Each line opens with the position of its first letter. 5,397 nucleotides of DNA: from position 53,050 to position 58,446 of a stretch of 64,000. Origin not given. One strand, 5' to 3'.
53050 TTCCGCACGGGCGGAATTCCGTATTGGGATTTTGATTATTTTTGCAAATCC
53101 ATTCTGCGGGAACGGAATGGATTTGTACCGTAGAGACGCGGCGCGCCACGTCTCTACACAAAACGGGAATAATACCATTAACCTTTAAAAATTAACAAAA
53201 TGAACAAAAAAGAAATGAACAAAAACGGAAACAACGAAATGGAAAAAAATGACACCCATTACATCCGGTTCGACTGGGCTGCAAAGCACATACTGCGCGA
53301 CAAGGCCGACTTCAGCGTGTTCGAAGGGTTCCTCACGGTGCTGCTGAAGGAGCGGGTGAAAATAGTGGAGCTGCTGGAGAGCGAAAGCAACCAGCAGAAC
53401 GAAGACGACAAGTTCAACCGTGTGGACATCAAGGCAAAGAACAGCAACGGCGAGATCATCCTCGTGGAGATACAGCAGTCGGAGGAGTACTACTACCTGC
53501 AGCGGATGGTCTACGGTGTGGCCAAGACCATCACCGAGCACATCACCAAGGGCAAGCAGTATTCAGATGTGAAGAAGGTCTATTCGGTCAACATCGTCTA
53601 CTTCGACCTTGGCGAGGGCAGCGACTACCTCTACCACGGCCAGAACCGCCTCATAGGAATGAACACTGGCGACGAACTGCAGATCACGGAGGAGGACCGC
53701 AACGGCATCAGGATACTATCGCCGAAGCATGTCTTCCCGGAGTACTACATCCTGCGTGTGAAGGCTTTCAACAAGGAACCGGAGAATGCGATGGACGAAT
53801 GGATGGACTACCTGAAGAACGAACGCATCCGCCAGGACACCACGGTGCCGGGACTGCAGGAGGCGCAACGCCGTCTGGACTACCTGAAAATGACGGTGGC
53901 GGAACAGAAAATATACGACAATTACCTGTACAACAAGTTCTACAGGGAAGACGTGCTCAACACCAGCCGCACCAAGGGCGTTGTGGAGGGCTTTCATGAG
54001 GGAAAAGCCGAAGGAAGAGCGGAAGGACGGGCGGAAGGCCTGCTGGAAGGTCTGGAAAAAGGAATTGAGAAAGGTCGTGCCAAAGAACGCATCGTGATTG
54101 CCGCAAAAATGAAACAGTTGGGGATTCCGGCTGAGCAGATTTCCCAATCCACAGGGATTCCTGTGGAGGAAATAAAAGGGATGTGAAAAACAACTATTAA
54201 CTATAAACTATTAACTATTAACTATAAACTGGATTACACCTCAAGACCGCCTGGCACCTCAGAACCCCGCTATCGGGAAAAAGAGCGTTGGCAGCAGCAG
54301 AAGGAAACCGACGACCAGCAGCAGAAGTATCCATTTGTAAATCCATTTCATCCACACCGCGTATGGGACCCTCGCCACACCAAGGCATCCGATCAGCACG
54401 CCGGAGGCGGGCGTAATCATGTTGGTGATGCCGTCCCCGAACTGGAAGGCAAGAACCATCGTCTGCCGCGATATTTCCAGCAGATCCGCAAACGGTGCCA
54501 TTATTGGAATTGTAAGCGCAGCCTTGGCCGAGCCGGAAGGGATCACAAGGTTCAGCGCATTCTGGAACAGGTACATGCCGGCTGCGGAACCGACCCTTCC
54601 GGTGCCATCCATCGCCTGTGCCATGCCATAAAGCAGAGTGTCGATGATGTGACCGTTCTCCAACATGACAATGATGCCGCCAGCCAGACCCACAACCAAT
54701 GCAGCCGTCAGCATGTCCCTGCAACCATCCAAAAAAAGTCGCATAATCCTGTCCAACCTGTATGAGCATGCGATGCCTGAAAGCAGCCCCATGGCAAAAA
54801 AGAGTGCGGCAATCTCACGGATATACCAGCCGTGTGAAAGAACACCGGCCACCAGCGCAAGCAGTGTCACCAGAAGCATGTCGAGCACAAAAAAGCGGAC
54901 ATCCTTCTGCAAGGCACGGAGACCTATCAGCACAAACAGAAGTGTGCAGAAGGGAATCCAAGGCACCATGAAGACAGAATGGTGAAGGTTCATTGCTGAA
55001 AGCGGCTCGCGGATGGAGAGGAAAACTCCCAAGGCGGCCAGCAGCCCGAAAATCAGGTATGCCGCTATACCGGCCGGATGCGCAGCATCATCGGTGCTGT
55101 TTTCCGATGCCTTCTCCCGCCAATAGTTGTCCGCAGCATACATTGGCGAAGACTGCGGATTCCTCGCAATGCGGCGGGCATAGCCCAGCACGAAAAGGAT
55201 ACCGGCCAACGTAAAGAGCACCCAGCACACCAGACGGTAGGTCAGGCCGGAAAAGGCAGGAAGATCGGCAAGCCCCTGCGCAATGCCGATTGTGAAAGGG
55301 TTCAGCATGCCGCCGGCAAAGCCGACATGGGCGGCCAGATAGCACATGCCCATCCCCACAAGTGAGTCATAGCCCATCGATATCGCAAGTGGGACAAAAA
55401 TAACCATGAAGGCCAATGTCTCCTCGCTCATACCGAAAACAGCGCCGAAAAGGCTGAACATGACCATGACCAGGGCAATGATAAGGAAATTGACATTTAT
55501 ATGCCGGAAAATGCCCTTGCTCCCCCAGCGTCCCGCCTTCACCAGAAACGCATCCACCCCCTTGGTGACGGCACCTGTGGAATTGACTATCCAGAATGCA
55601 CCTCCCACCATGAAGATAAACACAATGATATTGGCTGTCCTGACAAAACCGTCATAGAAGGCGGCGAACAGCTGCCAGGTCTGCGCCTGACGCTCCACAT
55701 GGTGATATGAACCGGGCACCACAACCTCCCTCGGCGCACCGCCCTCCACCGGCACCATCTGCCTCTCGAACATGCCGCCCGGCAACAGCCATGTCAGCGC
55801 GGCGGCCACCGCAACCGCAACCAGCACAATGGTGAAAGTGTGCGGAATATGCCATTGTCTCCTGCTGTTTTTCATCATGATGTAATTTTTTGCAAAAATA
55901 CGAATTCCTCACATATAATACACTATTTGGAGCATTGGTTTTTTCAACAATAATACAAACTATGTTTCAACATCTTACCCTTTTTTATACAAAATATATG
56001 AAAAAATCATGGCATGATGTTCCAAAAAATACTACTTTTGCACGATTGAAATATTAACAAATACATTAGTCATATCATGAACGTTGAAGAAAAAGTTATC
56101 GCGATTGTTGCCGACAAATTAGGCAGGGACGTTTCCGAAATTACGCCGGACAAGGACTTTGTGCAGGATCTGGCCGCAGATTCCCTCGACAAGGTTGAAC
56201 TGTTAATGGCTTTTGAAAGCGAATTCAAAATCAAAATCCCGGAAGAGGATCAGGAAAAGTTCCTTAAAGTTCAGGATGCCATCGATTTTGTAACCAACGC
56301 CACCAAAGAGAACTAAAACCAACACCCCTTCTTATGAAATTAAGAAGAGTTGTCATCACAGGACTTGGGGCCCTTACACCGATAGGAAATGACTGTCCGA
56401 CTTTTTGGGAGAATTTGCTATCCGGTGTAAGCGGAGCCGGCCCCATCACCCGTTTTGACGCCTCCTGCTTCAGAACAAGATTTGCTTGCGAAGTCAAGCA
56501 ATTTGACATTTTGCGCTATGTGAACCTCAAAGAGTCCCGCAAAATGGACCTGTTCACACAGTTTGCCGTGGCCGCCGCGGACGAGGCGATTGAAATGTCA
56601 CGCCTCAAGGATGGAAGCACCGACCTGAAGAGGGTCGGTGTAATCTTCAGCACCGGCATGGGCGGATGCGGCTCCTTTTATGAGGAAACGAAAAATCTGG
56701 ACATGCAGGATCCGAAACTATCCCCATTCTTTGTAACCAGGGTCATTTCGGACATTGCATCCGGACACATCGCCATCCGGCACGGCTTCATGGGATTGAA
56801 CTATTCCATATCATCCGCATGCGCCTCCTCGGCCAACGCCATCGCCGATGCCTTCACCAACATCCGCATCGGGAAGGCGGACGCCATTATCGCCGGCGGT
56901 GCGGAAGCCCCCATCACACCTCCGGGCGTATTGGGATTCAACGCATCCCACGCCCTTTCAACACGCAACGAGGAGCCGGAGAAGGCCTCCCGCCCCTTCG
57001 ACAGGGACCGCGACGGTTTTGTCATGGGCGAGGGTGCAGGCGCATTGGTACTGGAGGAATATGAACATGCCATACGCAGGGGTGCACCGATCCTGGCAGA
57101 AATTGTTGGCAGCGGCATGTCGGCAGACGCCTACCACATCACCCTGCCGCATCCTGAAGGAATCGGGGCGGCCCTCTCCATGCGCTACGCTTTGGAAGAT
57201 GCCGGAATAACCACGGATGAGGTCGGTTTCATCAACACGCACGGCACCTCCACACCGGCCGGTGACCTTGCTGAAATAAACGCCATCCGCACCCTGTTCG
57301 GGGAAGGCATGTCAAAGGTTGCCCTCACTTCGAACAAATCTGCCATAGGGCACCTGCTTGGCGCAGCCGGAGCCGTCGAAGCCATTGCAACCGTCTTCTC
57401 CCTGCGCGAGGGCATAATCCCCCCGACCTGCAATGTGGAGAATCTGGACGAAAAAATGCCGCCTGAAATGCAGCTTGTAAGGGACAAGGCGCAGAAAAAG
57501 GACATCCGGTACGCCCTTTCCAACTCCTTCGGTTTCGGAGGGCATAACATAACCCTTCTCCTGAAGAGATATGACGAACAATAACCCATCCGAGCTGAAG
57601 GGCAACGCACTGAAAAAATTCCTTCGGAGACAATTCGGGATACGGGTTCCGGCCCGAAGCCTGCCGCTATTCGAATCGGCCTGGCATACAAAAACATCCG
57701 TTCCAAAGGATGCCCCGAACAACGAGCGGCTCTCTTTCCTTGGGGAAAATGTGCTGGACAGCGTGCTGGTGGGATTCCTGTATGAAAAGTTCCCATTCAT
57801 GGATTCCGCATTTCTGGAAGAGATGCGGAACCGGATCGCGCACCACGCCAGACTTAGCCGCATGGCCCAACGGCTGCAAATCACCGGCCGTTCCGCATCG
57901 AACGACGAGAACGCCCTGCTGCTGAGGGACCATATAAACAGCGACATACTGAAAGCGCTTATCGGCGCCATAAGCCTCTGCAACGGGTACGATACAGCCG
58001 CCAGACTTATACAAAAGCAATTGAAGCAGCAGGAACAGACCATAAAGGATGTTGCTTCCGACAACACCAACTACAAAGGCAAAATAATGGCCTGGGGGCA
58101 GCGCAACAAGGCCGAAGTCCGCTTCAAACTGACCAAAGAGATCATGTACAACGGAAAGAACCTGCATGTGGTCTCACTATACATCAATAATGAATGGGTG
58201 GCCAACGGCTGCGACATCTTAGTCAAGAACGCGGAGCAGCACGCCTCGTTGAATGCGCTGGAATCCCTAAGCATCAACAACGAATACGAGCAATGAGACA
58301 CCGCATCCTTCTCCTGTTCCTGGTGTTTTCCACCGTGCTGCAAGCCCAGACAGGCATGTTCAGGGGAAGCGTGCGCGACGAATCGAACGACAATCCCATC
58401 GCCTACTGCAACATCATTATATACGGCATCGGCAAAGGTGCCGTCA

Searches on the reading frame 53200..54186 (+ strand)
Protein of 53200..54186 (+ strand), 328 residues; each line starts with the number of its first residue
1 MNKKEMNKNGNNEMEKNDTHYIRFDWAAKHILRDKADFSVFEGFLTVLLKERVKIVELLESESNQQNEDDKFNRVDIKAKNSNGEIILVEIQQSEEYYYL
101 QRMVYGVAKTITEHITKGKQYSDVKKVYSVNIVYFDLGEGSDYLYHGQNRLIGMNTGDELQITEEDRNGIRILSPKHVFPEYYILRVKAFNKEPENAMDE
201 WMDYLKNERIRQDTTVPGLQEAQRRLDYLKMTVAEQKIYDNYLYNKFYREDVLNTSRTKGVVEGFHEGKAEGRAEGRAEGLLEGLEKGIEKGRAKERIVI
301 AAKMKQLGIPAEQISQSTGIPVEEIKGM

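Call 32: search_protein_families(library=pfam, proteins=[window:53200-54186:+], max_evalue=0.01)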
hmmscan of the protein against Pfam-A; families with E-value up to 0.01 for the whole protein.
window:53200-54186:+ (328 aa): 2 families
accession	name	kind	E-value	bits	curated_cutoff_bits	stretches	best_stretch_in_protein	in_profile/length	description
PF12784.13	PDDEXK_2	-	7.7e-24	85.1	27.4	1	24-243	3-216/229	PD-(D/E)XK nuclease family transposase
PF09811.14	Yae1_N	-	0.00028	20.9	27.5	1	264-292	1-29/39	Essential protein Yae1, N terminal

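Call 50: search_protein_families(library=padloc, proteins=[window:53200-54186:+], max_evalue=0.01)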
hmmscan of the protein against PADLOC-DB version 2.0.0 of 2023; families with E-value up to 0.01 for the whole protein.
window:53200-54186:+ (328 aa): 0 families

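Call 51: search_protein_families(library=ncbifam, proteins=[window:53200-54186:+], max_evalue=0.01)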
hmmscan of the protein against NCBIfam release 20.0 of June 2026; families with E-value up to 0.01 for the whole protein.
window:53200-54186:+ (328 aa): 5 families
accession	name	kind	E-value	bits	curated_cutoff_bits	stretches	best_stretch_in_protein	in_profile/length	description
TIGR01784.1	T_den_put_tspse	subfamily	1.8e-25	90.3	52.1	1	24-326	2-271/273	Rpn family recombination-promoting nuclease/putative transposase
NF004270.2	PRK05687.2-1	equivalog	1.5e-07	31.3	180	1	257-317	47-107/223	flagellar assembly protein FliH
NF004267.1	PRK05687.1-3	equivalog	3e-07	29.8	293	1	250-301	77-128/266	flagellar assembly protein FliH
NF009925.1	PRK13386.1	equivalog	1.1e-06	28.1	192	1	258-313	48-103/228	flagellar assembly protein FliH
NF004266.1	PRK05687.1-1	equivalog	1.3e-05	24.8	260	1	252-307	49-103/230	flagellar assembly protein FliH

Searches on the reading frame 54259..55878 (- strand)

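Call 34: search_protein_families(library=pfam, proteins=[window:54259-55878:-], max_evalue=0.001)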
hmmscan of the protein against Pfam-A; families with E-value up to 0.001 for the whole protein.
window:54259-55878:- (539 aa): 2 families
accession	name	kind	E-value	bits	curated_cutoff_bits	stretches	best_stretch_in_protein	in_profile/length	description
PF03606.21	DcuC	-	1.2e-101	341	23.1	1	12-529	2-457/461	C4-dicarboxylate anaerobic carrier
PF03806.19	ABG_transport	-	6.1e-07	28.5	27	1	357-494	304-445/502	AbgT putative transporter family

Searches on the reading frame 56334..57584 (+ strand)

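Call 34: search_protein_families(library=pfam, proteins=[window:56334-57584:+], max_evalue=0.001)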
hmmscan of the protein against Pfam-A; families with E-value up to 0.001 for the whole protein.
window:56334-57584:+ (416 aa): 3 families
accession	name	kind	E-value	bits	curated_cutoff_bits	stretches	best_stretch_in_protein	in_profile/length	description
PF00109.32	ketoacyl-synt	-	1.9e-57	195.2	20.8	1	4-246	2-252/252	Beta-ketoacyl synthase, N-terminal domain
PF02801.28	Ketoacyl-synt_C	-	9.1e-38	129.4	20.8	1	254-369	1-119/119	Beta-ketoacyl synthase, C-terminal domain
PF00108.29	Thiolase_N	-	1.2e-05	25.3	26.4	1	158-192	80-114/260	Thiolase, N-terminal domain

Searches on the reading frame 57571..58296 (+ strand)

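Call 34: search_protein_families(library=pfam, proteins=[window:57571-58296:+], max_evalue=0.001)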
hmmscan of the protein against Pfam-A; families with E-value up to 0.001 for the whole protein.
window:57571-58296:+ (241 aa): 3 families
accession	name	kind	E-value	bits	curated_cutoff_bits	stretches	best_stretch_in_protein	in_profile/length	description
PF14622.11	Ribonucleas_3_3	-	1.7e-16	61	35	1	48-152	19-125/128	Ribonuclease-III-like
PF00636.31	Ribonuclease_3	-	2.5e-10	41.5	27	1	52-139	1-102/102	Ribonuclease III domain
PF22935.1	RM44_endonuclase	-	0.00076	20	27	0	46-133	54-138/139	Large ribosomal subunit protein mL44, endonuclease domain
